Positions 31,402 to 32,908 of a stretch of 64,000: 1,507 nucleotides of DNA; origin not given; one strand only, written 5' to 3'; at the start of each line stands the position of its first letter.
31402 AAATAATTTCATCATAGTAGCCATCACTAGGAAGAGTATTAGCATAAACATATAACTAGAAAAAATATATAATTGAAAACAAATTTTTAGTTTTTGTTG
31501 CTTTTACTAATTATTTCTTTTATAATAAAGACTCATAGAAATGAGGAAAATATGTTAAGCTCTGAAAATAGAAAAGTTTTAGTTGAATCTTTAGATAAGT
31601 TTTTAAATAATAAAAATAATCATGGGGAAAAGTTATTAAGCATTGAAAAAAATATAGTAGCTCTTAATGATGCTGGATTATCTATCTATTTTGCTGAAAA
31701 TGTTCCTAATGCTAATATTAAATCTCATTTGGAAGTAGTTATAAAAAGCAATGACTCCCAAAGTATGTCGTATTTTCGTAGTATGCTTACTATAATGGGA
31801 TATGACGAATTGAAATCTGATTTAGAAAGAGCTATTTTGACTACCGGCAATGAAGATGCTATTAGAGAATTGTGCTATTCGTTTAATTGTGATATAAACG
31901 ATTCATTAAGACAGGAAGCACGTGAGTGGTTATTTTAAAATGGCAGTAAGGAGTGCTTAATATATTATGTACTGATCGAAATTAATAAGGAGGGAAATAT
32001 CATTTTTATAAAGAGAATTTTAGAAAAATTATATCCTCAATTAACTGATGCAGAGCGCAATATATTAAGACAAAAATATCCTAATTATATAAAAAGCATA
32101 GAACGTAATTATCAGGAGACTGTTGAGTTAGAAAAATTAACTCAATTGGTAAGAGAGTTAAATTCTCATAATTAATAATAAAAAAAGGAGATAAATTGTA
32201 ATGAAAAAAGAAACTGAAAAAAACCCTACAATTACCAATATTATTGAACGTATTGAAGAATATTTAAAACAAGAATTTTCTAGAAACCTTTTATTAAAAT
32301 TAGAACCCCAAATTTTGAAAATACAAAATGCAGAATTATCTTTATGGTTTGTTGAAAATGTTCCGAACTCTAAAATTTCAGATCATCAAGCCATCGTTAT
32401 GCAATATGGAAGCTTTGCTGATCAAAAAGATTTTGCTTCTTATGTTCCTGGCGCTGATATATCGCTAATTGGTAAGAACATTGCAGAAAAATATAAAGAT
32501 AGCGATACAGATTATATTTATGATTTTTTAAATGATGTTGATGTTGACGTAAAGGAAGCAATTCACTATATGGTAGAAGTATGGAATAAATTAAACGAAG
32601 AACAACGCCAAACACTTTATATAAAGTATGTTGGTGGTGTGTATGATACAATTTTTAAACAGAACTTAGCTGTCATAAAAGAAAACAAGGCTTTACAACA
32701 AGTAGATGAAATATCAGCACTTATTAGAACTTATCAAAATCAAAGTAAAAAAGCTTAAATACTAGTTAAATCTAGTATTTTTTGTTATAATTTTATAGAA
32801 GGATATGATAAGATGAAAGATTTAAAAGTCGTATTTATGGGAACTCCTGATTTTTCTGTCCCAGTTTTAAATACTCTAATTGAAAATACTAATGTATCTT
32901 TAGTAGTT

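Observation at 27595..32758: Decaying accessory island between the RlmCD-like methyltransferase gene and fmt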

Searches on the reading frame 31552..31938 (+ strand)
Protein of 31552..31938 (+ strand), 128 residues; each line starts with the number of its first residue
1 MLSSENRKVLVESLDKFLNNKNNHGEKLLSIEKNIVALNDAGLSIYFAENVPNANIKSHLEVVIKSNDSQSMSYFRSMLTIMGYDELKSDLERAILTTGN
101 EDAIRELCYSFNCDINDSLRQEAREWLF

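Call 7: search_protein_families(library=pfam, proteins=[window:31552-31938:+], max_evalue=0.1)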
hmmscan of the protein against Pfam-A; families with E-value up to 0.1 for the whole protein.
window:31552-31938:+ (128 aa): 1 family
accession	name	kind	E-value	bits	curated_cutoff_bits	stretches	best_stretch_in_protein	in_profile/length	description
PF17561.7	TssO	-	0.0042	17.7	29.2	1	8-102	44-135/148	Type VI secretion system, TssO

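Call 8: search_protein_families(library=padloc, proteins=[window:31552-31938:+], max_evalue=0.1)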
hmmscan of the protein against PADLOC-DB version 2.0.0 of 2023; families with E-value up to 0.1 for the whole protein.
window:31552-31938:+ (128 aa): 0 families

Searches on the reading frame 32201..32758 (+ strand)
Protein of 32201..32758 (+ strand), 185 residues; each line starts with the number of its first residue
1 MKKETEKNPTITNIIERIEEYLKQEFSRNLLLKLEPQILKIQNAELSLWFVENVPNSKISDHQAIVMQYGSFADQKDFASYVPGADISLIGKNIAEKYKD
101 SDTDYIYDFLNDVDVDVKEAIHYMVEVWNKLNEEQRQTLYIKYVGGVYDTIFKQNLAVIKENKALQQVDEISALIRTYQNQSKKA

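Call 7: search_protein_families(library=pfam, proteins=[window:32201-32758:+], max_evalue=0.1)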
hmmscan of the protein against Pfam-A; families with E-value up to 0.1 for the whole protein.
window:32201-32758:+ (185 aa): 1 family
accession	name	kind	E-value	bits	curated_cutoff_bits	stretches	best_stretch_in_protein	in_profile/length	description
PF12090.13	Spt20_SEP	-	0.073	13.2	27.1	0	15-56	125-170/177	Spt20, SEP domain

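Call 8: search_protein_families(library=padloc, proteins=[window:32201-32758:+], max_evalue=0.1)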
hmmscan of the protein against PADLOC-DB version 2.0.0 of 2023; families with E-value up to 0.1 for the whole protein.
window:32201-32758:+ (185 aa): 0 families

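Call 14: search_protein_families(library=ncbifam, proteins=[window:32201-32758:+], max_evalue=0.01)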
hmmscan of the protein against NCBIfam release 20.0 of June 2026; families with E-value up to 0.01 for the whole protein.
window:32201-32758:+ (185 aa): 0 families

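Call 26: find_homologous_proteins(query=A2, max_evalue=0.001)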
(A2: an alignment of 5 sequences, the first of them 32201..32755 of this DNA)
Query A2 (5 sequences) (185 aa, profile of the alignment): 10 proteins with E <= 0.001 among 2352 candidates.
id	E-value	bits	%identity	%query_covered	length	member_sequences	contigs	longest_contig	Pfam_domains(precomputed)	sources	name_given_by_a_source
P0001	4.1e-85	302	70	100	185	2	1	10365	-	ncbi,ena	-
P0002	2.0e-84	300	100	100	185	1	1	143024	-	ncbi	-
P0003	8.9e-75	269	64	99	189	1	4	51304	-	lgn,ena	-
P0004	2.7e-69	251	54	99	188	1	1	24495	-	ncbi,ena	-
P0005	4.6e-69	250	65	84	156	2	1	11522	-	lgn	-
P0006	3.4e-53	198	32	29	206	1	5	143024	-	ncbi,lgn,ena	-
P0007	9.4e-44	168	46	20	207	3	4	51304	-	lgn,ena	-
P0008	3.6e-29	120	36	29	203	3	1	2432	-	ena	-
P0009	5.9e-27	113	36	29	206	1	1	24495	-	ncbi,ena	-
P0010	5.9e-23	100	42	21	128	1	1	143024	-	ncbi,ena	-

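Call 27: find_encoding_contigs(protein=P0003, flank=8000, max_places=4)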
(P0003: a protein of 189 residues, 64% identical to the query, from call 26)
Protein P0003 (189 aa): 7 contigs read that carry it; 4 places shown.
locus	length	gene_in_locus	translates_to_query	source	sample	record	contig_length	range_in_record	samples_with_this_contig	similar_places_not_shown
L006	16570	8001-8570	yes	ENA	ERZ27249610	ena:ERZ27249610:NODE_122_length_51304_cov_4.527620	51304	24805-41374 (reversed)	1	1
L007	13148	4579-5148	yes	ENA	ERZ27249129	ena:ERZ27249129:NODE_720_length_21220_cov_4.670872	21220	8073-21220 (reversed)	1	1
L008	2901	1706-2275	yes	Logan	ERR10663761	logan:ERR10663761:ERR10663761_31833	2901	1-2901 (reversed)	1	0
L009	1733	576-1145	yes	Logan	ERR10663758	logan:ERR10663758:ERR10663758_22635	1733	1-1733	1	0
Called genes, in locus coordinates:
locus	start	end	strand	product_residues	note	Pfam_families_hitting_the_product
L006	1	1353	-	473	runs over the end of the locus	PF03323:GerA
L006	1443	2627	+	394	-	-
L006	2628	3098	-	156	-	-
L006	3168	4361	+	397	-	PF05958:tRNA_U5-meth_tr, PF02475:TRM5-TYW2_MTfase, PF03602:Cons_hypoth95 (weak), PF05175:MTS (weak), PF09445:Methyltransf_15 (weak), PF13649:Methyltransf_25 (faint), PF13847:Methyltransf_31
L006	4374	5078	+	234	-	PF04237:YjbR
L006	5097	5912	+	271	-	-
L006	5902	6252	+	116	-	-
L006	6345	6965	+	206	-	-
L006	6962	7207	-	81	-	-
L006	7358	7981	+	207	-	-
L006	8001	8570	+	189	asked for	-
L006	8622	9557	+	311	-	PF00551:Formyl_trans_N, PF02911:Formyl_trans_C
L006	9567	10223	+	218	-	-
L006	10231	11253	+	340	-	PF21016:RlmN_N, PF04055:Radical_SAM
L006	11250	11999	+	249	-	PF00481:PP2C, PF13672:PP2C_2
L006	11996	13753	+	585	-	PF00069:Pkinase, PF07714:PK_Tyr_Ser-Thr, PF03109:ABC1 (weak), PF03793:PASTA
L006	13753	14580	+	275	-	PF16745:RsgA_N, PF03193:RsgA_GTPase, PF01926:MMR_HSR1 (weak)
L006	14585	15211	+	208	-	PF00834:Ribul_P_3_epim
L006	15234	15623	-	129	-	-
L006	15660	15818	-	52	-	PF00830:Ribosomal_L28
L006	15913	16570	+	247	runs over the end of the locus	PF08713:DNA_alkylation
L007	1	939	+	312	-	?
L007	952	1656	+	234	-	PF04237:YjbR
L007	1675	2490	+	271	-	-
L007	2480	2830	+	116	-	-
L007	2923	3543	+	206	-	-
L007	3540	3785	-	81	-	-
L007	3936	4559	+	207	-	-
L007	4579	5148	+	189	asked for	-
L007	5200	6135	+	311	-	PF00551:Formyl_trans_N, PF02911:Formyl_trans_C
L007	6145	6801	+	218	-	-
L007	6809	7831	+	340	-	PF21016:RlmN_N, PF04055:Radical_SAM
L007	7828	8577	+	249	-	PF00481:PP2C, PF13672:PP2C_2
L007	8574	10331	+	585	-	PF00069:Pkinase, PF07714:PK_Tyr_Ser-Thr, PF03109:ABC1 (weak), PF03793:PASTA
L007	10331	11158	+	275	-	PF16745:RsgA_N, PF03193:RsgA_GTPase, PF01926:MMR_HSR1 (weak)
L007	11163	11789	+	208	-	PF00834:Ribul_P_3_epim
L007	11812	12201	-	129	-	-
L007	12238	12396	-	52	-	PF00830:Ribosomal_L28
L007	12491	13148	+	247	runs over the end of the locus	PF08713:DNA_alkylation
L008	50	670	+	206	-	-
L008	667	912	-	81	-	-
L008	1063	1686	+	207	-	-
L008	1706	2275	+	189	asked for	-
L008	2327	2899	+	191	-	?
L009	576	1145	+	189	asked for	-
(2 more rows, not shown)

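Call 28: find_encoding_contigs(protein=P0004, flank=8000, max_places=3)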
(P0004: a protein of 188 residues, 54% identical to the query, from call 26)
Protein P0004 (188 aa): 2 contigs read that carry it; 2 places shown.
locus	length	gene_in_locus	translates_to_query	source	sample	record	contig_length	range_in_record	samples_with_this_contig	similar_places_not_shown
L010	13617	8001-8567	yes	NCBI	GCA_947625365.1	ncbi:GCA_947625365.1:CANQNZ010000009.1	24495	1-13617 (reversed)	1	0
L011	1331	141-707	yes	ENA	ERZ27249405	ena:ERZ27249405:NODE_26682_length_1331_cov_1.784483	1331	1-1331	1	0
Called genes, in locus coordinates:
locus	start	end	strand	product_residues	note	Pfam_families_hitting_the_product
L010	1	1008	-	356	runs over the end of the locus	PF25198:Spore_GerAC_N, PF05504:Spore_GerAC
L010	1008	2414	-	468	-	PF03323:GerA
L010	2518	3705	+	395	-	-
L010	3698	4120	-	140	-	-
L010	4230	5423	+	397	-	PF05958:tRNA_U5-meth_tr, PF02475:TRM5-TYW2_MTfase, PF05175:MTS (weak), PF09445:Methyltransf_15 (weak), PF13847:Methyltransf_31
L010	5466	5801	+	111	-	-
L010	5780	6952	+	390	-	PF01183:Glyco_hydro_25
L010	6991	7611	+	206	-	-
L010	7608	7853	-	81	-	-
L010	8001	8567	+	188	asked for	-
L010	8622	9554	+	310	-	PF00551:Formyl_trans_N, PF02911:Formyl_trans_C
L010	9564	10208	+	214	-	-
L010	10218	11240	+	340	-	PF21016:RlmN_N, PF04055:Radical_SAM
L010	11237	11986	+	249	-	PF00481:PP2C, PF13672:PP2C_2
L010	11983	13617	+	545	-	?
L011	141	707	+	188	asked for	-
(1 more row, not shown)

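Call 29: find_encoding_contigs(protein=P0005, flank=8000, max_places=3)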
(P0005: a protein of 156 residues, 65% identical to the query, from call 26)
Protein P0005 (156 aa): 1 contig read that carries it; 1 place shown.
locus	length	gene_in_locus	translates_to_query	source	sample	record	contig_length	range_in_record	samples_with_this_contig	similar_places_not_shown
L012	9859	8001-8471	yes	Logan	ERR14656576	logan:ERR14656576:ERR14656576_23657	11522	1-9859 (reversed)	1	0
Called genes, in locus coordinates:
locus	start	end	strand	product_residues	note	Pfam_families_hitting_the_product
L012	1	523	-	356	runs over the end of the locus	PF25198:Spore_GerAC_N, PF05504:Spore_GerAC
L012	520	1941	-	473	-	PF03323:GerA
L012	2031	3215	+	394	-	-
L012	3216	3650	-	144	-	-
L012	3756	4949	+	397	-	PF05958:tRNA_U5-meth_tr, PF02475:TRM5-TYW2_MTfase, PF03602:Cons_hypoth95, PF05175:MTS, PF06325:PrmA (weak), PF09445:Methyltransf_15 (weak), PF13649:Methyltransf_25 (weak), PF13847:Methyltransf_31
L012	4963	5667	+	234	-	PF04237:YjbR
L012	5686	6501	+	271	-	-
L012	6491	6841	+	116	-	-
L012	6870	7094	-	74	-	-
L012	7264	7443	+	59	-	-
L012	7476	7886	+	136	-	-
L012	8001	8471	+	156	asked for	-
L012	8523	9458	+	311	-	PF00551:Formyl_trans_N, PF02911:Formyl_trans_C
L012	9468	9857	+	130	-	?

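Call 47: search_protein_families(library=phrogs, proteins=[window:32201-32755:+], max_evalue=0.01)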
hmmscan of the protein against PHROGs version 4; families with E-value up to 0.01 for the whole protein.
window:32201-32755:+ (185 aa): 0 families

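Call 62: search_protein_families(library=pfam, proteins=[L010:5466-5801:+, L006:5902-6252:+], max_evalue=0.1)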
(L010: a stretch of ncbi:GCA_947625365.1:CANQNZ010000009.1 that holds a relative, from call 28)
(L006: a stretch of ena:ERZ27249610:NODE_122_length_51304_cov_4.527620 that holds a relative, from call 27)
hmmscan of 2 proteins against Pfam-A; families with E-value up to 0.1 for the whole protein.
L010:5466-5801:+ (111 aa): 0 families

L006:5902-6252:+ (116 aa): 0 families
